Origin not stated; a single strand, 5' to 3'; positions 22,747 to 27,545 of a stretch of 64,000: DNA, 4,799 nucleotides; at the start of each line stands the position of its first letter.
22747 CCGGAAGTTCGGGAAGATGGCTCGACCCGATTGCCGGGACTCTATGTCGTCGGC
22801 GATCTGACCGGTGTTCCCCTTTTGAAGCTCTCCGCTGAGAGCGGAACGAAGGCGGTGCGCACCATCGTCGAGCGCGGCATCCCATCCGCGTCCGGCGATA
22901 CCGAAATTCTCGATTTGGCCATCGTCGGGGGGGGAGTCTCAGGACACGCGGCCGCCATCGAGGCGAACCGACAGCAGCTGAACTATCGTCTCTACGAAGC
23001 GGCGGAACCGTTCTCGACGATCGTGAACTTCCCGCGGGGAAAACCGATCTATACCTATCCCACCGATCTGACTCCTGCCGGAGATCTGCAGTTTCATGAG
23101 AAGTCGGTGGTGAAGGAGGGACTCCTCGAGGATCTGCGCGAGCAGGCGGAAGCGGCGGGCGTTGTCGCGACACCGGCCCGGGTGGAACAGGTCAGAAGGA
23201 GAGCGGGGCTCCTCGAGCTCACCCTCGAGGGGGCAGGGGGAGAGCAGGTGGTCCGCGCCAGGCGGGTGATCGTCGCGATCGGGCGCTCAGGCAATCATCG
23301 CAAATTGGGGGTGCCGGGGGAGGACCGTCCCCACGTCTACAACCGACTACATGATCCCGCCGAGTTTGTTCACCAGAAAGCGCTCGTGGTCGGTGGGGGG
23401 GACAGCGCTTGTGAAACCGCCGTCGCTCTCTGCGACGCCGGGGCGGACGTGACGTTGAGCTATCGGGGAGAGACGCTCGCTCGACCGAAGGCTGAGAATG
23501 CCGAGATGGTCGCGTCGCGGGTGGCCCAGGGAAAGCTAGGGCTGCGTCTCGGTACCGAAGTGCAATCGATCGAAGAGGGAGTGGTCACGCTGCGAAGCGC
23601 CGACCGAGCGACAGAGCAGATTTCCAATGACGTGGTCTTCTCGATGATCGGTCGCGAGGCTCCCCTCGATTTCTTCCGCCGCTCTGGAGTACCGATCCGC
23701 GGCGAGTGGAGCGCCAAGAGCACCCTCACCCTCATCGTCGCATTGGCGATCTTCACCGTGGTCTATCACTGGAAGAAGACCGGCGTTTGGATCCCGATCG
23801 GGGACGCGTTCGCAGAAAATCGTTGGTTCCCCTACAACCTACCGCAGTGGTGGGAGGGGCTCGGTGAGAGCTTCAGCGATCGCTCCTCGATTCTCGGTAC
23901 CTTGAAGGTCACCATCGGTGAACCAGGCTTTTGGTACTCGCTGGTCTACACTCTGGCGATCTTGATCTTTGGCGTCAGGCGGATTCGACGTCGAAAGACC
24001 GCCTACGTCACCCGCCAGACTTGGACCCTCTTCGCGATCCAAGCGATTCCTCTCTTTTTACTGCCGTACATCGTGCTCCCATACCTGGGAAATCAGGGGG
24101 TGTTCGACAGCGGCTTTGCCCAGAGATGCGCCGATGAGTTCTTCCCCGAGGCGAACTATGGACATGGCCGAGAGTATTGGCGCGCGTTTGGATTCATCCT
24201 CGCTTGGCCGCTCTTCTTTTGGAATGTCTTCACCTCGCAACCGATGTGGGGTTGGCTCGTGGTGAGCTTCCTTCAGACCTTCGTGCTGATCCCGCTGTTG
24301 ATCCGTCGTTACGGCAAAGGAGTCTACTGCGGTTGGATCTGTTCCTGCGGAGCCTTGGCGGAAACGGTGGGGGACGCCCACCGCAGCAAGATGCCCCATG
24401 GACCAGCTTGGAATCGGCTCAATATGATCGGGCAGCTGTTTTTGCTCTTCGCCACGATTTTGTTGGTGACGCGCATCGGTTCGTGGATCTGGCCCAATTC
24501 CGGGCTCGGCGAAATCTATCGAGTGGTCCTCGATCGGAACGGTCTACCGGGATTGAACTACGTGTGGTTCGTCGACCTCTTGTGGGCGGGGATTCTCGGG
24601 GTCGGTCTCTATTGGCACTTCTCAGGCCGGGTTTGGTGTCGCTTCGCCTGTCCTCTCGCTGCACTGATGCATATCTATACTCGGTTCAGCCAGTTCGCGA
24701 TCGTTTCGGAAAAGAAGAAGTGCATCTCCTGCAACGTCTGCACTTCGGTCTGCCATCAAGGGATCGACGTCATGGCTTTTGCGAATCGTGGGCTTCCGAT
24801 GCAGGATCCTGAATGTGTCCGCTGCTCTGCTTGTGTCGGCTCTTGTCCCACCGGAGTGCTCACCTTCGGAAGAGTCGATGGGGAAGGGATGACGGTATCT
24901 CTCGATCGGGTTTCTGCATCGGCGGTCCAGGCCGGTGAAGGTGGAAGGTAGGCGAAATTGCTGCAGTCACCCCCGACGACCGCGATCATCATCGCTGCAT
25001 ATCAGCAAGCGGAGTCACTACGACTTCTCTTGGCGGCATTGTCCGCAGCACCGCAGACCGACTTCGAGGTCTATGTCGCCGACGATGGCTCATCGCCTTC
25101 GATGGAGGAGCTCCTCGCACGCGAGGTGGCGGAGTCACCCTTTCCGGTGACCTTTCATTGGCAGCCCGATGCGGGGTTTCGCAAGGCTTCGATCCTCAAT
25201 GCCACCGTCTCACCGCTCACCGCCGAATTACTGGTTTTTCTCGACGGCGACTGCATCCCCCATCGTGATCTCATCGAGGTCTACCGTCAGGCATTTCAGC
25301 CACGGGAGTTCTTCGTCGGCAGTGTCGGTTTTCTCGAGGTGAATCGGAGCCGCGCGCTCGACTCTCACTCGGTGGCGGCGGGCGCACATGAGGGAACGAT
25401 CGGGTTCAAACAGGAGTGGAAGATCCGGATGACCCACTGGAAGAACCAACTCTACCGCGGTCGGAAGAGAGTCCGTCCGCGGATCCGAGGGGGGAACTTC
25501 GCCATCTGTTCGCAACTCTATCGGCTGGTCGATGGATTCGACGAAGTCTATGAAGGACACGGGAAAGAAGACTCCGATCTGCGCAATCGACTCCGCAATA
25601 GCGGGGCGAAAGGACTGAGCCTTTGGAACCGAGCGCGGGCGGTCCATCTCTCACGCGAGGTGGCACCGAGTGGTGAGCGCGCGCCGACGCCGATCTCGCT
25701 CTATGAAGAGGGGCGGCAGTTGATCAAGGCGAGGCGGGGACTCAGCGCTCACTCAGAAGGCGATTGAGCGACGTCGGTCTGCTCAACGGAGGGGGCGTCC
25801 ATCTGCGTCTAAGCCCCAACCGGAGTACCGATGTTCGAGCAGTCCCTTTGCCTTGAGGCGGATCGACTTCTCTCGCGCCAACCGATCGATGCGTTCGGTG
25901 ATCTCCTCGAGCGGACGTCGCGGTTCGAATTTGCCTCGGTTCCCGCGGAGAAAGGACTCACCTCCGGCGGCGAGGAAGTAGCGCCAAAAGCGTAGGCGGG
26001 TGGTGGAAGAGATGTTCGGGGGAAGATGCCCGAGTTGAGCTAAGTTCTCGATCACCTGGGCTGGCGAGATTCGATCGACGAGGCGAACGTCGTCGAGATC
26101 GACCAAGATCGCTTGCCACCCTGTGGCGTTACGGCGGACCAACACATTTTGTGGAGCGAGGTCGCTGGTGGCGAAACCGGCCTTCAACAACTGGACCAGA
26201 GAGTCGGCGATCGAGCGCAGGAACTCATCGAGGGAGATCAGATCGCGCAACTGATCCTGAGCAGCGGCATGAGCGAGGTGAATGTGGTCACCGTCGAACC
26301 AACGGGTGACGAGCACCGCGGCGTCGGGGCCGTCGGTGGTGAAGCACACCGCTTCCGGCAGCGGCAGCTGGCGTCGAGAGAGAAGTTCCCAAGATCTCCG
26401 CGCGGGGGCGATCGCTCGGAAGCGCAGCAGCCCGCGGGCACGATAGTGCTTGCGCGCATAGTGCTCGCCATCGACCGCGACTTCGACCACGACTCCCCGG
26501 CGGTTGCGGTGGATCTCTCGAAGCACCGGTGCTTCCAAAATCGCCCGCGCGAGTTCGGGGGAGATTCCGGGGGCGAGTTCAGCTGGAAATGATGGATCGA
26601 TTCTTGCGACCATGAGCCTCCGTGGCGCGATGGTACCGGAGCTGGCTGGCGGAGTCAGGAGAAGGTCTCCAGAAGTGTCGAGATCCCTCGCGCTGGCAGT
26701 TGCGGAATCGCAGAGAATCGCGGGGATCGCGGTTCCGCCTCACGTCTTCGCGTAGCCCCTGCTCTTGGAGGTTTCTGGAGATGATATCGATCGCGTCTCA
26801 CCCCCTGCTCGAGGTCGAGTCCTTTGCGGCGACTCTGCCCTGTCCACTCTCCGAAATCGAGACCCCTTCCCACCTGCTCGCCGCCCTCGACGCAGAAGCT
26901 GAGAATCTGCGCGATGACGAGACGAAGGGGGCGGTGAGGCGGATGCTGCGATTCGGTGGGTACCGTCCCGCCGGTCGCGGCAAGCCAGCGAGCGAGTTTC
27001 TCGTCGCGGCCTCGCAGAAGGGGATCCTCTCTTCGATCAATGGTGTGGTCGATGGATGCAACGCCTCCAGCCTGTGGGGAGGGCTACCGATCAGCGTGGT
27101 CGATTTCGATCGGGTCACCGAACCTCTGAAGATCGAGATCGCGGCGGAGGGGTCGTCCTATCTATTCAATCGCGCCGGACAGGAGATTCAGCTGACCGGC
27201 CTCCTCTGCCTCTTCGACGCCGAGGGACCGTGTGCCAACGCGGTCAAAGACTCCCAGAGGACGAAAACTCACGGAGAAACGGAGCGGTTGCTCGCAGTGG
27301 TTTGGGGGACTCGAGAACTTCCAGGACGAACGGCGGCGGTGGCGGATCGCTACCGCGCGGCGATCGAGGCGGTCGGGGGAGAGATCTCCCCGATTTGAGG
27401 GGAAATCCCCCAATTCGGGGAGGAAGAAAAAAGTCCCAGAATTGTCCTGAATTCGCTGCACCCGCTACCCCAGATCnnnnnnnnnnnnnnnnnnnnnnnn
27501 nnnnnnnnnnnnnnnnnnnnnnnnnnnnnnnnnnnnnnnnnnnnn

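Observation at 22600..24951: Unusual fusion: TrxR/YpdA-like flavin reductase joined to a NapH/MauN-type membrane polyferredoxin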

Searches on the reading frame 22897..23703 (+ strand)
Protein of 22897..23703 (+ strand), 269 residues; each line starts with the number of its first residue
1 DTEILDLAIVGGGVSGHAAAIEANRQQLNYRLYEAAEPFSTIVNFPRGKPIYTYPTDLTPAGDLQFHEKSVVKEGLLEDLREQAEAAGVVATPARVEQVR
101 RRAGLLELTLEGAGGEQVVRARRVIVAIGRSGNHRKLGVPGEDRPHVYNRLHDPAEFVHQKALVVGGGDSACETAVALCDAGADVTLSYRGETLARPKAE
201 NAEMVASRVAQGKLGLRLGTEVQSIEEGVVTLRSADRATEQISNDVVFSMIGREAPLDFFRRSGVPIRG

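Call 22: search_protein_families(library=ncbifam, proteins=[window:22897-23703:+], max_evalue=0.000001)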
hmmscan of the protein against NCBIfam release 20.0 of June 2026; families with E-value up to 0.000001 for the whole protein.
seq(269 aa): 13 families
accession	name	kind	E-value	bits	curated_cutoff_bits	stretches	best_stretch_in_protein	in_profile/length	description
TIGR04018.1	Bthiol_YpdA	hypoth_equivalog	1.8e-38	132.1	339.9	1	6-267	1-261/316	YpdA family putative bacillithiol disulfide reductase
TIGR01292.1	TRX_reduct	equivalog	2.1e-19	69.4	343.45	1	6-261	2-244/300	thioredoxin-disulfide reductase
TIGR01350.1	lipoamide_DH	equivalog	5.8e-13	48.3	408.8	0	159-258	170-272/461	dihydrolipoyl dehydrogenase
TIGR03143.1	AhpF_homolog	hypoth_equivalog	1.6e-10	40.2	687.65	1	3-240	3-219/555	putative alkyl hydroperoxide reductase F subunit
NF049967.1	QhpG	equivalog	7.3e-10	38.3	240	0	78-136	89-146/423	flavin-dependent monooxygenase QhpG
NF045599.1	bili_reduct_long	exception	9.6e-10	37.3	750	1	120-253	465-599/641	bilirubin reductase, long form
NF004991.0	PRK06370.1-3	subfamily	2.5e-09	36.2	620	0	160-254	203-301/509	FAD-containing oxidoreductase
TIGR03140.1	AhpF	equivalog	7.9e-09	34.6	502.9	0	90-194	284-387/515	alkyl hydroperoxide reductase subunit F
TIGR02053.1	MerA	equivalog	1e-08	34.6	454.45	0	160-258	168-271/465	mercury(II) reductase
NF004939.0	PRK06292.1-1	equivalog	1.6e-08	33.7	435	0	96-258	110-275/476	dihydrolipoyl dehydrogenase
NF004776.0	PRK06116.1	equivalog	7.3e-08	31.8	480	1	115-257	126-267/450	glutathione-disulfide reductase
NF041087.1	bile_acid_BaiCD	equivalog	1.7e-07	29.8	825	0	120-254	464-598/642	bile acid Fe-S flavoenzyme BaiCD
TIGR01424.1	gluta_reduc_2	equivalog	6.2e-07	28.3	606.05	1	116-255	126-263/446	glutathione-disulfide reductase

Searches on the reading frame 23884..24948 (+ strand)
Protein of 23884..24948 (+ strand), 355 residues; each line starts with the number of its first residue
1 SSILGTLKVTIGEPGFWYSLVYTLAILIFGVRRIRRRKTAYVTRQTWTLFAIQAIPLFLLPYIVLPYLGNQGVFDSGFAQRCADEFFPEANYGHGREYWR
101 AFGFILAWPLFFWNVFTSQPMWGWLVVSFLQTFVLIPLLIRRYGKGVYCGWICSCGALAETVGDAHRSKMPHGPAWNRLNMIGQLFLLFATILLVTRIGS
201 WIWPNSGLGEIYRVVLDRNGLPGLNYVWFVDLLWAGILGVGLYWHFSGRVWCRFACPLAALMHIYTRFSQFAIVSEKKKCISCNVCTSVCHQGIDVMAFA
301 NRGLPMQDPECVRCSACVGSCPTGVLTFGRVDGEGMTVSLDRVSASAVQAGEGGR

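Call 63: search_protein_families(library=ncbifam, proteins=[window:23884-24948:+], max_evalue=0.001)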
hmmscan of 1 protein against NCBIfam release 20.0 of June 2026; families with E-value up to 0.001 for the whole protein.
window:23884-24948:+ (355 aa): 22 families
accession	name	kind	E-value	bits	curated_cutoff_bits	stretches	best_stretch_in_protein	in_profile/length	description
TIGR02163.1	napH_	subfamily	3.5e-17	62.8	213.05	1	106-328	42-253/255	NapH/MauN family ferredoxin-type protein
NF007013.0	PRK09477.1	equivalog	3.8e-13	49.2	234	1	127-329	83-277/286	quinol dehydrogenase ferredoxin subunit NapH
NF046105.1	TransRegNosR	equivalog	1.6e-09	36.6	1000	2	111-167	470-519/680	transcriptional regulator NosR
NF040763.1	FeFe_hydrog_A6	exception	2.6e-07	29.4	765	1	267-327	134-206/571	NADH-dependent [FeFe] hydrogenase, group A6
NF007382.0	PRK09898.1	equivalog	4.7e-07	29.5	213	1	252-327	131-199/208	ferredoxin-like protein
NF042909.1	FMH_DH_FwdF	exception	5.4e-07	29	375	1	251-332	232-317/336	tungsten-dependent formylmethanofuran dehydrogenase subunit FwdF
NF040864.1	HgcB_ferredoxin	equivalog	5.6e-07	29.3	99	1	275-327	11-62/93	mercury methylation ferredoxin HgcB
NF038196.1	ferrodoxin_EFR1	subfamily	8.9e-07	29.2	75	1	275-330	181-233/242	EFR1 family ferrodoxin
NF006221.0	PRK08348.1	subfamily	9.6e-07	28.6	124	1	273-328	39-94/136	NADH-plastoquinone oxidoreductase subunit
NF040770.1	hetero_SS_HdrA2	exception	8.4e-06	24.2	1100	1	273-344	572-641/777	CoB-CoM heterodisulfide reductase HdrA2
NF006183.0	PRK08318.1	equivalog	8.9e-06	24.7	335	1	276-334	340-403/422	NAD-dependent dihydropyrimidine dehydrogenase subunit PreA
TIGR04395.1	cutC_activ_rSAM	equivalog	9.2e-06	25.1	360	1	269-327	45-104/309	choline TMA-lyase-activating enzyme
TIGR02912.1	sulfite_red_C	equivalog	1.5e-05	24.1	324.1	1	275-326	166-218/314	sulfite reductase subunit C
TIGR03224.1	benzo_boxA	equivalog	2.8e-05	23.2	459.2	1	278-327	10-57/411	benzoyl-CoA 2,3-epoxidase subunit BoxA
NF043039.1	HgcAB_like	equivalog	3e-05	23.8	285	1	266-326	288-349/350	HgcAB-like fusion protein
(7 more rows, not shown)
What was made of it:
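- NapH and NosR rank first (call 63).
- Tried and rejected: Rejected (call 63).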

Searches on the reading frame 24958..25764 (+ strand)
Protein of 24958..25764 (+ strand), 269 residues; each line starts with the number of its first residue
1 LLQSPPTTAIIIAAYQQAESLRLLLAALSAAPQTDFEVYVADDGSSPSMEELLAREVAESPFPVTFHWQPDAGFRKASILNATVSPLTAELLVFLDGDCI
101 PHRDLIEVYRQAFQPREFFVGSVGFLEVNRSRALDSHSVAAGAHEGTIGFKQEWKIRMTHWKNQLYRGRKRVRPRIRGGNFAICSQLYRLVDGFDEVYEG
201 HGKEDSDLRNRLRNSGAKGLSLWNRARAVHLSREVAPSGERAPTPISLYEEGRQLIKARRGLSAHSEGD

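Call 35: search_protein_families(library=pfam, proteins=[window:24958-25764:+], max_evalue=0.01)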
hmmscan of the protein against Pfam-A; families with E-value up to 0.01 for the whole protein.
window:24958-25764:+ (269 aa): 4 families
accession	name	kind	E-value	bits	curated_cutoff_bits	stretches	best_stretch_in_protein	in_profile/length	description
PF13641.12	Glyco_tranf_2_3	-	4e-12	47.1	27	1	6-218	2-200/230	Glycosyltransferase like family 2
PF00535.33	Glycos_transf_2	-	4.8e-11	43.3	23.3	1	10-123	2-115/168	Glycosyl transferase family 2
PF02709.20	Glyco_transf_7C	-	4.9e-08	32.9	23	1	174-218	17-61/78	N-terminal domain of galactosyltransferase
PF10111.15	Glyco_tranf_2_2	-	5.8e-08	33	27.3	0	34-107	28-100/276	Glycosyltransferase like family 2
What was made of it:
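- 24958..25767 (+): Downstream co-directional GT2 glycosyltransferase, starting 7 nt after the stop codon. It is probably co-transcribed, but is not the same GT2 subfamily that recurs elsewhere. PF13641 and PF00535 (call 35).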

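Call 70: search_protein_families(library=ncbifam, proteins=[window:24958-25764:+], max_evalue=0.00001)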
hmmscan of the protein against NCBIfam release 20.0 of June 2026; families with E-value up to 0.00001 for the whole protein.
window:24958-25764:+ (269 aa): 3 families
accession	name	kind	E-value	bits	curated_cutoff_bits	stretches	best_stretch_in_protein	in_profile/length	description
NF041875.1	EPS_EpsD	equivalog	1e-16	61.3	370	1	10-232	3-208/325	exopolysaccharide biosynthesis glycosyltransferase EpsD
TIGR04283.1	glyco_like_mftF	equivalog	1.8e-08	34.2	182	1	9-121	2-105/221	TIGR04283 family arsenosugar biosynthesis glycosyltransferase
TIGR03965.1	mycofact_glyco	equivalog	2e-07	30.3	280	1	3-108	71-174/467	mycofactocin biosynthesis glycosyltransferase MftF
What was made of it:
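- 24958..25767 (+): TIGR04283 scores only 34 bits against a cut-off of 182 (call 70).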

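Call 75: search_protein_families(library=pfam, alignment_id=A4, max_evalue=0.00001)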
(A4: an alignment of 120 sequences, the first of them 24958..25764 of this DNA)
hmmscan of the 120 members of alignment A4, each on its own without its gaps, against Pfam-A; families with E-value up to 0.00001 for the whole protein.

A. member 1, window:24958-25764:+ (269 aa): 4 families
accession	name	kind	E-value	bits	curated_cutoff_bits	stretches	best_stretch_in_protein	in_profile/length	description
PF13641.12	Glyco_tranf_2_3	-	4e-12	47.1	27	1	6-218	2-200/230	Glycosyltransferase like family 2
PF00535.33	Glycos_transf_2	-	4.8e-11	43.3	23.3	1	10-123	2-115/168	Glycosyl transferase family 2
PF02709.20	Glyco_transf_7C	-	4.9e-08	32.9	23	1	174-218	17-61/78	N-terminal domain of galactosyltransferase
PF10111.15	Glyco_tranf_2_2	-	5.8e-08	33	27.3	0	34-107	28-100/276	Glycosyltransferase like family 2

B. families by the number of members that match (of 120 scanned): 69 families (the first 25 are shown)
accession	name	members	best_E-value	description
PF04784.19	DUF547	10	1.3e-27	Protein of unknown function, DUF547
PF00535.33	Glycos_transf_2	5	1.2e-23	Glycosyl transferase family 2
PF00208.27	ELFV_dehydrog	4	2.1e-80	Glutamate/Leucine/Phenylalanine/Valine dehydrogenase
PF02812.23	ELFV_dehydrog_N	4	2.5e-58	Glu/Leu/Phe/Val dehydrogenase, dimerisation domain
PF14681.12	UPRTase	3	3.7e-71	Uracil phosphoribosyltransferase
PF00501.34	AMP-binding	2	6e-83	AMP-binding enzyme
PF07228.17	SpoIIE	2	2.5e-48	Stage II sporulation protein E (SpoIIE)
PF16576.10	HlyD_D23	2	1.5e-32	Barrel-sandwich domain of CusB or HlyD membrane-fusion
PF13437.12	HlyD_3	2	2.4e-22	HlyD family secretion protein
PF13193.12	AMP-binding_C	2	1.6e-19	AMP-binding enzyme C-terminal domain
PF13641.12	Glyco_tranf_2_3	2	4e-12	Glycosyltransferase like family 2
PF13533.13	Biotin_lipoyl_2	2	1.9e-08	Biotin-lipoyl like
PF00515.34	TPR_1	1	1e-79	Tetratricopeptide repeat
PF11376.13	DUF3179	1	1.1e-78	Protein of unknown function (DUF3179)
PF01432.26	Peptidase_M3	1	1.2e-78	Peptidase family M3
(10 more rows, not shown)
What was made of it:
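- DUF547 is the top Pfam family among 120 operon-like neighbours (call 75).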

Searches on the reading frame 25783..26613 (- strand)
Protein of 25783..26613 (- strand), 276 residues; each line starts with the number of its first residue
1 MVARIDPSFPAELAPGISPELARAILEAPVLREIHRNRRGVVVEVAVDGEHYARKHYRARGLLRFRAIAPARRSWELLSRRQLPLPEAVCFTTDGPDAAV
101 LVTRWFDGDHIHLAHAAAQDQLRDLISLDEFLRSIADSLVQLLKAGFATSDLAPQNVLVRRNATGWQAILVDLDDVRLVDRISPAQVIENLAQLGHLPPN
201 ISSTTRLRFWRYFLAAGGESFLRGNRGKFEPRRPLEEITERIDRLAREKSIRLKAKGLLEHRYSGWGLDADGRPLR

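Call 35: search_protein_families(library=pfam, proteins=[window:25783-26613:-], max_evalue=0.01)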
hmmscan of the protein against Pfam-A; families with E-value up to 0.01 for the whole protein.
window:25783-26613:- (276 aa): 1 family
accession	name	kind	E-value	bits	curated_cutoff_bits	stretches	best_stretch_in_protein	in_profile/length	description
PF06293.20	Kdo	-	6.6e-05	22.9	21.3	1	51-196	43-188/207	Lipopolysaccharide kinase (Kdo/WaaP) family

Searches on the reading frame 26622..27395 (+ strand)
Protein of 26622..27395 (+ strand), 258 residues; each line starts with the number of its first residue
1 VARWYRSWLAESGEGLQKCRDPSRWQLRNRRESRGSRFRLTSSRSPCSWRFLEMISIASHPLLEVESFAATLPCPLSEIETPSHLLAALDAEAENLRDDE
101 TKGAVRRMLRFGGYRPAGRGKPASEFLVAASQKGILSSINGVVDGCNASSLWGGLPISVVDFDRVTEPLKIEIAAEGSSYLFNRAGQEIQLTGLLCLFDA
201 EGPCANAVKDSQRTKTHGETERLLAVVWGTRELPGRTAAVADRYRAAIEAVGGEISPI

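Call 35: search_protein_families(library=pfam, proteins=[window:26622-27395:+], max_evalue=0.01)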
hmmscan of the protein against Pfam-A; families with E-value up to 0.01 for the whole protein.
window:26622-27395:+ (258 aa): 1 family
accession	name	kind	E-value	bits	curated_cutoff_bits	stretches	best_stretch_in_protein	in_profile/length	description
PF03483.22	B3_4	-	1.3e-06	28.6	29.3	1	131-226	28-123/174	B3/4 domain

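Call 70: search_protein_families(library=ncbifam, proteins=[window:26622-27395:+], max_evalue=0.00001)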
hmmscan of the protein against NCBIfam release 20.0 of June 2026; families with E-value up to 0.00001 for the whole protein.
window:26622-27395:+ (258 aa): 0 families
